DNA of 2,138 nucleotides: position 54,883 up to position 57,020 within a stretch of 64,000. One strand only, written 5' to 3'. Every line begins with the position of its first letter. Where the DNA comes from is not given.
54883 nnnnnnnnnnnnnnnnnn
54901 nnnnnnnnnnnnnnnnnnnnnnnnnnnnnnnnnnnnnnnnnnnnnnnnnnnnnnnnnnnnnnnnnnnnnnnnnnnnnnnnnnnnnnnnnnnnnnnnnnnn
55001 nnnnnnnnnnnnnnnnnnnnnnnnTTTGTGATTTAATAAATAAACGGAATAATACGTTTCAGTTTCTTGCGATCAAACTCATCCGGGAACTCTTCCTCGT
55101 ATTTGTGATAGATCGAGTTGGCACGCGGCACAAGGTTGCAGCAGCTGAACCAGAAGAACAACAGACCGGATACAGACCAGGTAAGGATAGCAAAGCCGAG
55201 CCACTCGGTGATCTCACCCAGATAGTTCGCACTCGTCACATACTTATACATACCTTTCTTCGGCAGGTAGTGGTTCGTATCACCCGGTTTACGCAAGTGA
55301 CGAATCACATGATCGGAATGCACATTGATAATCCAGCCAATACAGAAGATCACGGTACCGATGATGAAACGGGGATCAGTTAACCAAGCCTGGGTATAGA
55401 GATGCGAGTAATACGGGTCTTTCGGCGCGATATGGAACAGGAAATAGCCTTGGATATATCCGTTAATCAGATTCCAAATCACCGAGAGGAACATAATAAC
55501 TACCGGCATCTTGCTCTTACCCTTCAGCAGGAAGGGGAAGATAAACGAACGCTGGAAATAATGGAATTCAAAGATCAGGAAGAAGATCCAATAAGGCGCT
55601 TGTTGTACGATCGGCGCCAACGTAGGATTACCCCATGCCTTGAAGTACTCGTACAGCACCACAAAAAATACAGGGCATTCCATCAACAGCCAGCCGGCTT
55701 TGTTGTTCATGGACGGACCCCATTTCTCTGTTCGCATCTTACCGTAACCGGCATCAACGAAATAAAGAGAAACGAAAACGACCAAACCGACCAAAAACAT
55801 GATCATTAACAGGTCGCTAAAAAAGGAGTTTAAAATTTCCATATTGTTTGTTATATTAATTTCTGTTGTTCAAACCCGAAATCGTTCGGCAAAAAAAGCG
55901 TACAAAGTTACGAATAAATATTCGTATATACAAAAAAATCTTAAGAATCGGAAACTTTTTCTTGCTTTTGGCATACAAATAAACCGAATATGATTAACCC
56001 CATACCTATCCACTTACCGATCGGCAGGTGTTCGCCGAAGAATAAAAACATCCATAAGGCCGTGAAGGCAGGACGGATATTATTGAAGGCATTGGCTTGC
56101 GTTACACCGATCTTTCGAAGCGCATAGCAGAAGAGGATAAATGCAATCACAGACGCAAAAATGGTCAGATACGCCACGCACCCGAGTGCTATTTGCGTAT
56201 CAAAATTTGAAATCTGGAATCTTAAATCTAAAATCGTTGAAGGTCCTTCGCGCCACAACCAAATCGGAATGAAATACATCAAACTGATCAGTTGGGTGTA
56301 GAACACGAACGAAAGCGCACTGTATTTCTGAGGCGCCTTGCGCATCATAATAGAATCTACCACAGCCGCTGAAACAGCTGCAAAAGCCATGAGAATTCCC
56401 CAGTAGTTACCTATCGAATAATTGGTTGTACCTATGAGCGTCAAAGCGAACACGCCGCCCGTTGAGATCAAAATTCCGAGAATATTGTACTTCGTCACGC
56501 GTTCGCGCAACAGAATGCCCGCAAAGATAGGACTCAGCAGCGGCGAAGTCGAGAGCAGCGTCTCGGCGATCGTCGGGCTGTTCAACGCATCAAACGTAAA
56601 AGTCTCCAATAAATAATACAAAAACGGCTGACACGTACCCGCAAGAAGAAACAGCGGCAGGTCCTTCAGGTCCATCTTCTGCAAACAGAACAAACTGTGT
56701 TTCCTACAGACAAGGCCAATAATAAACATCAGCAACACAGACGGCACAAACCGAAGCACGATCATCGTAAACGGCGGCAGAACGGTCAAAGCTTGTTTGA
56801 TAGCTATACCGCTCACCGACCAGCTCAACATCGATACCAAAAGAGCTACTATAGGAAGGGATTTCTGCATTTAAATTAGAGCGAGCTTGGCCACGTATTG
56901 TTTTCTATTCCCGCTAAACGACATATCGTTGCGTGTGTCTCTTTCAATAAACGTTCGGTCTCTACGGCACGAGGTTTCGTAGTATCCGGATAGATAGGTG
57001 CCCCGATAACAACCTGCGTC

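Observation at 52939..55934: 5-alpha-reductase / OYE flavin reductase / SDR operon resembling gut-bacterial allo-bile-acid (3-oxo-delta4 steroid) reduction clusters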

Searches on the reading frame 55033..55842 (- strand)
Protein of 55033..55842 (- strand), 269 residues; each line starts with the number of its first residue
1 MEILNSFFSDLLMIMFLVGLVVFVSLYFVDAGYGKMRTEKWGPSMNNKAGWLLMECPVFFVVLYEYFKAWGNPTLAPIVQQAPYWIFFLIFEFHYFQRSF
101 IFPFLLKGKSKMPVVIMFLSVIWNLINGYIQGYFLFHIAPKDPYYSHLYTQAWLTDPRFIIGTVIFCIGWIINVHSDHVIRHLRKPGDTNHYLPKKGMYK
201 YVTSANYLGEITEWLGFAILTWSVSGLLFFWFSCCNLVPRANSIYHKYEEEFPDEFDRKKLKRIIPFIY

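Call 3: search_protein_families(library=pfam, proteins=[window:55033-55842:-])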
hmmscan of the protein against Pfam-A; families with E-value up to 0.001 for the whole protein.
window:55033-55842:- (269 aa): 2 families
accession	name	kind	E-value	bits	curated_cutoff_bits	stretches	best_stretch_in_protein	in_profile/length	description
PF02544.21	Steroid_dh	-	6.2e-41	140.3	22.6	1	111-269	2-150/150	3-oxo-5-alpha-steroid 4-dehydrogenase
PF06966.17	DUF1295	-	1.8e-06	28.1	20.4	1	160-231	122-193/235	Protein of unknown function (DUF1295)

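Call 4: search_protein_families(library=ncbifam, proteins=[window:55033-55842:-])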
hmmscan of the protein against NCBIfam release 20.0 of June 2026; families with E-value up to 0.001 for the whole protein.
window:55033-55842:- (269 aa): 0 families

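Call 6: find_homologous_proteins(query=window:55033-55842:-)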
Query window:55033-55842:- (269 aa): 5838 proteins with E <= 0.001 among 6135 candidates; the best 120 are listed.
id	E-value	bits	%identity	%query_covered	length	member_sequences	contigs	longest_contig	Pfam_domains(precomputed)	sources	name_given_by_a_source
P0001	4.5e-161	553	89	100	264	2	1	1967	PF06966.18,PF02544.22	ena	-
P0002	6.8e-161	552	88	100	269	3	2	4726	PF06966.18,PF02544.22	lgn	-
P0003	1.4e-157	542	86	100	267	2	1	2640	PF06966.18,PF02544.22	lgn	-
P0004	2.2e-157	541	86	100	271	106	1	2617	PF02544.22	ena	-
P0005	3.8e-156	537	86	98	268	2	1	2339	PF06966.18,PF02544.22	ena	-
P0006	9.7e-156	535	84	100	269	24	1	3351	PF06966.18,PF02544.22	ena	-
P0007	1.3e-155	535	83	100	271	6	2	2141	PF06966.18,PF02544.22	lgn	-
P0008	9.0e-155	532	86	98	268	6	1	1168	PF06966.18,PF02544.22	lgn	-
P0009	1.0e-154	532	86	98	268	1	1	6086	PF06966.18,PF02544.22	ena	-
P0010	1.1e-154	532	84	100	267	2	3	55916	PF06966.18,PF02544.22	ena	-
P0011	2.2e-154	531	85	98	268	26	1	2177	PF06966.18,PF02544.22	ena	-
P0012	3.1e-154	531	84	98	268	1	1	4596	PF06966.18,PF02544.22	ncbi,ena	-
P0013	3.5e-154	530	82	100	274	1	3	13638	PF06966.18,PF02544.22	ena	-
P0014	3.8e-154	530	85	98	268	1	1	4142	PF06966.18,PF02544.22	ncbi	-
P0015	5.7e-154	530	86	99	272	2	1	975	PF06966.18,PF02544.22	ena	-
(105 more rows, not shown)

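Call 9: find_related_loci(query=window:55033-55842:-, collection=genome_contigs, flank=6000)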
Query window:55033-55842:- (269 aa) in genome_contigs; peptide patterns used: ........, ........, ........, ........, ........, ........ (x = any residue, [..] = any of these).
281 stretches matched a pattern; 250 encode a relative of the query (tblastn E <= 1e-3); the best 80 are kept; 80 distinct loci.
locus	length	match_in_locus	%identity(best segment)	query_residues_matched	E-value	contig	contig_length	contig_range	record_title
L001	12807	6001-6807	97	1-269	1e-177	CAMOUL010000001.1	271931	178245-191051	MAG: uncultured Bacteroidales bacterium isolate SRR873603_bin.57_metaWRAP_v1.3_MAG genome assembly, contig: NODE_25_leng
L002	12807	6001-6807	97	1-269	3e-177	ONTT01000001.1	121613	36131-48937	uncultured Bacteroidales bacterium isolate RUG631 genome assembly, contig: scaffold_53, whole genome shotgun sequence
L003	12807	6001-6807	91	1-269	4e-169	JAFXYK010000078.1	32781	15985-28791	MAG: Paludibacteraceae bacterium isolate RGIG6859 Sheep_Rumen-4__c1200838, whole genome shotgun sequence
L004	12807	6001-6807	92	1-269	2e-169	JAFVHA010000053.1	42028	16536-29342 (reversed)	MAG: Paludibacteraceae bacterium isolate RGIG5163 Sheep_Abomasum-5__c6908, whole genome shotgun sequence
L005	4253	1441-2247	91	1-269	3e-173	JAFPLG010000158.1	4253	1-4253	MAG: Paludibacteraceae bacterium isolate RGIG1246 Dairy_cattle_Rumen-3__c2144387, whole genome shotgun sequence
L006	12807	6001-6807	90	1-269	2e-167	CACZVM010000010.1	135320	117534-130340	MAG: uncultured Bacteroidales bacterium isolate RUG12984 genome assembly, contig: RUG12984_asm_10, whole genome shotgun 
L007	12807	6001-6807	87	1-269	2e-160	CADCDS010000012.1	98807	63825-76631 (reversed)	MAG: uncultured Bacteroidales bacterium isolate RUG14556 genome assembly, contig: RUG14556_asm_12, whole genome shotgun 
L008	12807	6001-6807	87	1-269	1e-160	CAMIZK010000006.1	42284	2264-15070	MAG: uncultured Bacteroidales bacterium isolate SRR12081303_bin.35_metaWRAP_v1.3_MAG genome assembly, contig: ERZ1228976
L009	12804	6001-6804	85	2-269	2e-159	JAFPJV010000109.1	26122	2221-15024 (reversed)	MAG: Paludibacteraceae bacterium isolate RGIG1209 Dairy_cattle_Rumen-2__c2039343, whole genome shotgun sequence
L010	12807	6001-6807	88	1-269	1e-164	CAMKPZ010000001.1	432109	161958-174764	MAG: uncultured Bacteroidales bacterium isolate SRR12081301_bin.65_metaWRAP_v1.3_MAG genome assembly, contig: ERZ1228976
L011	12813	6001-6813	86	1-269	4e-158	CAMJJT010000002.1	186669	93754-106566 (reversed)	MAG: uncultured Bacteroidales bacterium isolate SRR12081302_bin.7_metaWRAP_v1.3_MAG genome assembly, contig: ERZ12289775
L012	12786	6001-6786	86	6-269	5e-155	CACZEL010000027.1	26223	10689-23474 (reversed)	MAG: uncultured Bacteroidales bacterium isolate RUG12549 genome assembly, contig: RUG12549_asm_27, whole genome shotgun 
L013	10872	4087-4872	85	8-269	5e-152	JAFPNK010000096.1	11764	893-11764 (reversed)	MAG: Paludibacteraceae bacterium isolate RGIG1302 Dairy_cattle_Rumen-5__c1921626, whole genome shotgun sequence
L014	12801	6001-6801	83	1-269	1e-151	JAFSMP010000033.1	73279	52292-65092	MAG: Paludibacteraceae bacterium isolate RGIG3280 Goat_Reticulum-4__c872, whole genome shotgun sequence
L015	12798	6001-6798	84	6-269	1e-151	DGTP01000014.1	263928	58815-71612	MAG TPA_asm: Bacteroidales bacterium UBA4333 UBA4333_contig_1849, whole genome shotgun sequence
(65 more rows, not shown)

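Call 17: search_solved_structures(query=window:55033-55842:-, show_alignments=2)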
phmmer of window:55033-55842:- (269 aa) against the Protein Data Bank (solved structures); distinct sequences matched with E-value up to 0.001: 3.
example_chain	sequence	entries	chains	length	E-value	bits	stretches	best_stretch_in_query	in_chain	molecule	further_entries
7c83_A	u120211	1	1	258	1.1e-53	185.5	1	16-268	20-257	3-oxo-5-alpha-steroid 4-dehydrogenase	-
7bw1_A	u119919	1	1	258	4.3e-40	141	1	24-269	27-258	3-oxo-5-alpha-steroid 4-dehydrogenase 2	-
22of_A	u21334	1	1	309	5.6e-09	38.8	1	52-268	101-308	Probable very-long-chain enoyl-CoA reductase art-1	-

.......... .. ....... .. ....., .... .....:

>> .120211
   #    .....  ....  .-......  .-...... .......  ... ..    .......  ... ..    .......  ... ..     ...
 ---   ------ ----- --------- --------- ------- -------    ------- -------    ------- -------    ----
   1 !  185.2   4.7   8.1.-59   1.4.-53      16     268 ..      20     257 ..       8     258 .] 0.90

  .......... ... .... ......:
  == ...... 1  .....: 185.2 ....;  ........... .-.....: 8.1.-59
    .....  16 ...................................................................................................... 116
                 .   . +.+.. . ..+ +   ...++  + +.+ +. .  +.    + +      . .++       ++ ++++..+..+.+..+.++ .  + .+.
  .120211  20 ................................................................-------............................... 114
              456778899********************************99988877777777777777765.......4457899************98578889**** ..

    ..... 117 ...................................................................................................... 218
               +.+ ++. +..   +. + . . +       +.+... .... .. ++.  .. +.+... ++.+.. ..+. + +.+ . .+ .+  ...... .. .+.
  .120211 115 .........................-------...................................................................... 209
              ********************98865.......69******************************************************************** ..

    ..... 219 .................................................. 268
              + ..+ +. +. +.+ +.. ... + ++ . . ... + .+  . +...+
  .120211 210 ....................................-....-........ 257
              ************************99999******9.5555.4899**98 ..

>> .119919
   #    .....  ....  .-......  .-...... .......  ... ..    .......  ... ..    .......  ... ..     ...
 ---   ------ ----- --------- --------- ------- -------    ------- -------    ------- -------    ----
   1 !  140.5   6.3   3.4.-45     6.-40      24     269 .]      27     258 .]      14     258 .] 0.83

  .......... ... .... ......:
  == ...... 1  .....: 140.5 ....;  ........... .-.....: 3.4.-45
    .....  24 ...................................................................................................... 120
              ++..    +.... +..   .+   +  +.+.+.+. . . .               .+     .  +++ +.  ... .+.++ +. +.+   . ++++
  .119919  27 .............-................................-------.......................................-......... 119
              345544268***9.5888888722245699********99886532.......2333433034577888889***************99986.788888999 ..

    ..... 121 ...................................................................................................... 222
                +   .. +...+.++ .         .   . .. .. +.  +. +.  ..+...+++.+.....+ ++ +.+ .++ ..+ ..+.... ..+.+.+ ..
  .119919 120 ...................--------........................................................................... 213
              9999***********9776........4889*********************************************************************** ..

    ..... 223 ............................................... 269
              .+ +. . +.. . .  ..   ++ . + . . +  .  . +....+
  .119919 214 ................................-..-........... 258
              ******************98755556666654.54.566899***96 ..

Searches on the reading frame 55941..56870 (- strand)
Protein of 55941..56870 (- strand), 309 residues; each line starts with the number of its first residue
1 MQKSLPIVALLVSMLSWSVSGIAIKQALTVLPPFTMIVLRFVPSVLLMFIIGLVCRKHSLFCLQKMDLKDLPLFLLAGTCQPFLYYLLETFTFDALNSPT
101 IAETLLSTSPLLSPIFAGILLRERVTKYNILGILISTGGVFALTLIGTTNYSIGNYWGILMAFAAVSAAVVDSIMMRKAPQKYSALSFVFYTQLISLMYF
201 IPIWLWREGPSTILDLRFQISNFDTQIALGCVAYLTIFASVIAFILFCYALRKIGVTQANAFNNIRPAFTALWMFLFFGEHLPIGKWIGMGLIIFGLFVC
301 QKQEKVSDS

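Call 3: search_protein_families(library=pfam, proteins=[window:55941-56870:-])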
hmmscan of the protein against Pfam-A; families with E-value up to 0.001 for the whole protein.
window:55941-56870:- (309 aa): 3 families
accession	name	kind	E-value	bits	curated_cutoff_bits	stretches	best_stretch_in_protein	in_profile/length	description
PF00892.27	EamA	-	1.1e-40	139.4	28.2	2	157-299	2-132/135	EamA-like transporter family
PF03151.22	TPT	-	4.9e-09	36.4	30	1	22-210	19-202/291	Triose-phosphate Transporter family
PF00893.25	Multi_Drug_Res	-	0.00082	20.3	23.7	1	234-293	33-93/93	Small Multidrug Resistance protein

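Call 4: search_protein_families(library=ncbifam, proteins=[window:55941-56870:-])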
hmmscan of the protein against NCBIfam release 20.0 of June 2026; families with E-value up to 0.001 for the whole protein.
window:55941-56870:- (309 aa): 6 families
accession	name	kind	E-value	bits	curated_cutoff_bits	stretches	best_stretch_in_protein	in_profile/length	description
TIGR00950.1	2A78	equivalog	6.3e-26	91.4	230.2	1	17-297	1-263/264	carboxylate/amino acid/amine transporter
NF008432.0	PRK11272.1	equivalog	4.3e-13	49.2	270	1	4-300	8-285/294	drug/metabolite exporter YedA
TIGR03340.1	phn_DUF6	hypoth_equivalog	6.3e-08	32.6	288.15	1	252-305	85-138/281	phosphonate utilization associated putative membrane protein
NF051482.1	EbrB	exception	2.1e-05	25.1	160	1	240-302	40-103/105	SMR family multidrug efflux transporter EbrB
NF050091.1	ArAmAcExpYddG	equivalog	2.8e-05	23.8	300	1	12-181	12-175/285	aromatic amino acid exporter YddG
TIGR00817.1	tpt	subfamily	6.4e-05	22.6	317.9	0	107-216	99-206/302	Tpt phosphate/phosphoenolpyruvate translocator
